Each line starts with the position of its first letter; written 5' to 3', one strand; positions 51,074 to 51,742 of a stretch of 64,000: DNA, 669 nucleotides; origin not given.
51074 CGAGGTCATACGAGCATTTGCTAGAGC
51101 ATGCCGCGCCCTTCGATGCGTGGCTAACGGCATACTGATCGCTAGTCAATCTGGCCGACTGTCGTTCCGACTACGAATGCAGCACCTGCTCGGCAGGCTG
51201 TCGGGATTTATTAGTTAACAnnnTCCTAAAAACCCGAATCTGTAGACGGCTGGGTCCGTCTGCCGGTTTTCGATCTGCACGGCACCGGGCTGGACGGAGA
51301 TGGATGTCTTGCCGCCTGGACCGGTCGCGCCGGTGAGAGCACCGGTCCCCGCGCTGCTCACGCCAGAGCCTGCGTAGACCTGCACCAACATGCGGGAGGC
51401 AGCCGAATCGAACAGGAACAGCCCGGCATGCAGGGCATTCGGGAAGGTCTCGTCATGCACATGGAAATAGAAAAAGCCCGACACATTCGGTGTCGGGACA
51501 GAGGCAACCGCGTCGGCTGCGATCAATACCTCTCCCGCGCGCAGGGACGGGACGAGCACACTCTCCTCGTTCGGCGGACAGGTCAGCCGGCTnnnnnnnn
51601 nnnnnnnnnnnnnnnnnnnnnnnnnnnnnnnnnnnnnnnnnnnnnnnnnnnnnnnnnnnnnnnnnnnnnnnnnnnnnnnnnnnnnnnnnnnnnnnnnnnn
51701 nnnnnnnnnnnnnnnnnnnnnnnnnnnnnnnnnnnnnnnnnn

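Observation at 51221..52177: GTA head-fibre-like DUF2793 gene embedded inside the capsule locus: possible linked receptor and receptor-binding protein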

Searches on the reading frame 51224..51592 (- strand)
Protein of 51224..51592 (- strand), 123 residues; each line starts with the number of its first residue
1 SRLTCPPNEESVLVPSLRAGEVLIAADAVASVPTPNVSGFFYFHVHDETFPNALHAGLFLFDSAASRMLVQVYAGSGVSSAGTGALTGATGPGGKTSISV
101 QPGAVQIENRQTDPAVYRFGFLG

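Call 39: search_protein_representatives(alignment_id=A2)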
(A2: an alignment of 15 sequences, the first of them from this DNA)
Query: 15 sequences, 123 profile positions. Proteins with E-value up to 0.001 (for the whole library): 1919; up to 1e-10: 418; up to 1e-30: 15. The best 150 are listed.
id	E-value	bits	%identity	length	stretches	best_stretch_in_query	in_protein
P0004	1.8e-45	170.0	-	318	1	1-123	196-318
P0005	1.7e-39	150.7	-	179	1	2-123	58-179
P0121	1.6e-37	144.3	-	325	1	2-123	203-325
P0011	1.6e-36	141.1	-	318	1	1-123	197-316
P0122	2.1e-36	140.7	-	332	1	2-123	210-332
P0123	3.7e-36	139.9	-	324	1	1-123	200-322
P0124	9.8e-36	138.5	-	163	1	2-123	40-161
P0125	6.3e-35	135.9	-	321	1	2-122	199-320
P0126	1.3e-34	134.9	-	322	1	2-123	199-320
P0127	1.9e-34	134.4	-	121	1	8-123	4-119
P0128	2.9e-34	133.8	-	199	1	2-122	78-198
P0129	1.6e-33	131.4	-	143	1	3-123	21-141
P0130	9.7e-33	128.9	-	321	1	1-123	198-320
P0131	5.9e-32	126.3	-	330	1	5-123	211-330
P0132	1.8e-31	124.8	-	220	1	2-122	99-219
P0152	1.6e-25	105.5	-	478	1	16-122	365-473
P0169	4.0e-22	94.6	-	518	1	16-122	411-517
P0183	8.7e-21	90.3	-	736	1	12-122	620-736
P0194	6.5e-20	87.4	-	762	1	17-119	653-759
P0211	6.8e-19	84.1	-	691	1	2-122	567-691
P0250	5.7e-17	77.9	-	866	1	14-120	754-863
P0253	6.8e-17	77.7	-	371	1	11-123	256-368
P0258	1.1e-16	77.0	-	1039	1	20-121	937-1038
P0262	1.5e-16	76.6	-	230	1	12-122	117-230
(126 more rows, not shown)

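Call 40: search_solved_structures(query=A2, max_evalue=10, show_alignments=2)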
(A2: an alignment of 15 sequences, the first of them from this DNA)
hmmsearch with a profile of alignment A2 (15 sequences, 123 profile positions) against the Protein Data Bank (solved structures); distinct sequences matched with E-value up to 10: 10.
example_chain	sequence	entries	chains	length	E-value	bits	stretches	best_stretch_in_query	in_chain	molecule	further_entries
3e6z_X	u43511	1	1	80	0.61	13.2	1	8-44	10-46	Cation efflux system protein cusF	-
8h9f_H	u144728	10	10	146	0.65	13.1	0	53-100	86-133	ATP synthase subunit delta, mitochondrial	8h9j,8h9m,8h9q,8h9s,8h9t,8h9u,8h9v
9we7_A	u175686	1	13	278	0.94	12.6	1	16-44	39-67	Erlin-1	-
9vvj_A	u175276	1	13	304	1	12.5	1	16-44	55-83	Erlin-1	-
9vvg_A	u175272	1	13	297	1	12.5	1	16-44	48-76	Erlin-1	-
2qcp_X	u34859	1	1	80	1.1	12.4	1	8-44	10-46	Cation efflux system protein cusF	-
1zeq_X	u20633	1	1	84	1.2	12.2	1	8-44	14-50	Cation efflux system protein cusF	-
9o9u_A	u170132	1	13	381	1.3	12.1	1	16-44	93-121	Erlin-1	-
7esp_A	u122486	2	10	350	2.9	11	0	37-95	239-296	Packaging NTPase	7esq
7eso_A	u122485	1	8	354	3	10.9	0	37-95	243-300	Packaging NTPase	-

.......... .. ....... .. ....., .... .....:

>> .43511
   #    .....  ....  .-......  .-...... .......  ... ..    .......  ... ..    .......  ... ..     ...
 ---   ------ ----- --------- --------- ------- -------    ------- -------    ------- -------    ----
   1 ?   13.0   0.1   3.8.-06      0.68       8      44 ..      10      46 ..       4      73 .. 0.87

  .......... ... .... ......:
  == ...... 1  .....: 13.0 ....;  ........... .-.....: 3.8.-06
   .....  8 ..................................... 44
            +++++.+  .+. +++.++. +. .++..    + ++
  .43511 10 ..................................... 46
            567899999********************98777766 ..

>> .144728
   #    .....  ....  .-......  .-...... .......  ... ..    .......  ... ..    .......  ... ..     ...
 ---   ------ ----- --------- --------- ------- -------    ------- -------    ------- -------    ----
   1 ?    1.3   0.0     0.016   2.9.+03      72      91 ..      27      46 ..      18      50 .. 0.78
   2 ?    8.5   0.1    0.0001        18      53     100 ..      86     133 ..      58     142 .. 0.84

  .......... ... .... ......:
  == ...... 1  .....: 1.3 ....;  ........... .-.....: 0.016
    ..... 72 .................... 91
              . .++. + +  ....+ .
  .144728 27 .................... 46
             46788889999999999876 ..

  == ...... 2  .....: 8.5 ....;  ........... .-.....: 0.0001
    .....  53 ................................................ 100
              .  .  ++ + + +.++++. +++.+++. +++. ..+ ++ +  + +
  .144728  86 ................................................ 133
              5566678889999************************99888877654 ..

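Call 41: list_cluster_members(proteins=[P0253, P0262, P0183, P0194, P0258, P0152, P0169, P0211, P0250, P0121])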
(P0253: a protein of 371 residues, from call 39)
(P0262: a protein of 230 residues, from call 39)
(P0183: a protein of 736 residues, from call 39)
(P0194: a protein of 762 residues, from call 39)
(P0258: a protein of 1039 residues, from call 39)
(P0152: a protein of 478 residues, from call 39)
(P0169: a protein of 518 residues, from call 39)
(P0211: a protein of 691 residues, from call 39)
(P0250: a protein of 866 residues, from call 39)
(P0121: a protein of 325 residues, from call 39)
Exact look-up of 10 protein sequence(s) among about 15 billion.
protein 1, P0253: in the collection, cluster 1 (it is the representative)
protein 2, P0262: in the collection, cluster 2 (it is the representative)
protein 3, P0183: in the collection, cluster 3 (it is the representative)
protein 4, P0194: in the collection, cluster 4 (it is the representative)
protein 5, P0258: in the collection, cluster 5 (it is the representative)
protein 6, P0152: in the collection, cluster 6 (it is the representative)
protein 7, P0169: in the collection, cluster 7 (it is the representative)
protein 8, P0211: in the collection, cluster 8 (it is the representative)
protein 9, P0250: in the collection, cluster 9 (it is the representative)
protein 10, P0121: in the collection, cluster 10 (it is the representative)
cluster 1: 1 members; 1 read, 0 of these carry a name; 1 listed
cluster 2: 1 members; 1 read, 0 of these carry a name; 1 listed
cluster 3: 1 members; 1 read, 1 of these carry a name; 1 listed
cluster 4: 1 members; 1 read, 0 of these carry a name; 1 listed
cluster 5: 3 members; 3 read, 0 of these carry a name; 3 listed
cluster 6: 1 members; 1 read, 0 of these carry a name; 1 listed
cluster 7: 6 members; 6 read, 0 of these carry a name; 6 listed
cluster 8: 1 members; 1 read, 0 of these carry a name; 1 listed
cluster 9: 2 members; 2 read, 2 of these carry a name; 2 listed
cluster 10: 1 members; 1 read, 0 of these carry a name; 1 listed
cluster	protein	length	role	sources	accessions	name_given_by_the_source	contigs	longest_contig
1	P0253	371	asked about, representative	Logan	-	-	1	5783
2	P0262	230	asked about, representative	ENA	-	-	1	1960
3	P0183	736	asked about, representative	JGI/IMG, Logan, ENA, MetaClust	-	\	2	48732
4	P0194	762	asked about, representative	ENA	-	-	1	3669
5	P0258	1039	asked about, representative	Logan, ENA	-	-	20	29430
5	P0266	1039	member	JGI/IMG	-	-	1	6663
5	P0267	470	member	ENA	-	-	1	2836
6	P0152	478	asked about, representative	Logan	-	-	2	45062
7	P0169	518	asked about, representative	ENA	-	-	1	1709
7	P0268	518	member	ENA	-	-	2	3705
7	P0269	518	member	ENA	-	-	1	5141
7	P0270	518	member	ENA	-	-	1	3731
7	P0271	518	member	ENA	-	-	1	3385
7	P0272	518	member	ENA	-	-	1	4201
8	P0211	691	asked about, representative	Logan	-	-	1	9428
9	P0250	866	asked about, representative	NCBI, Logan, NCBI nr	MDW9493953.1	hypothetical protein GOA94_17990 [Sinorhizobium meliloti] | hypothetical protein [Sinorhizobium meliloti]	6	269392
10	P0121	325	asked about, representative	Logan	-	-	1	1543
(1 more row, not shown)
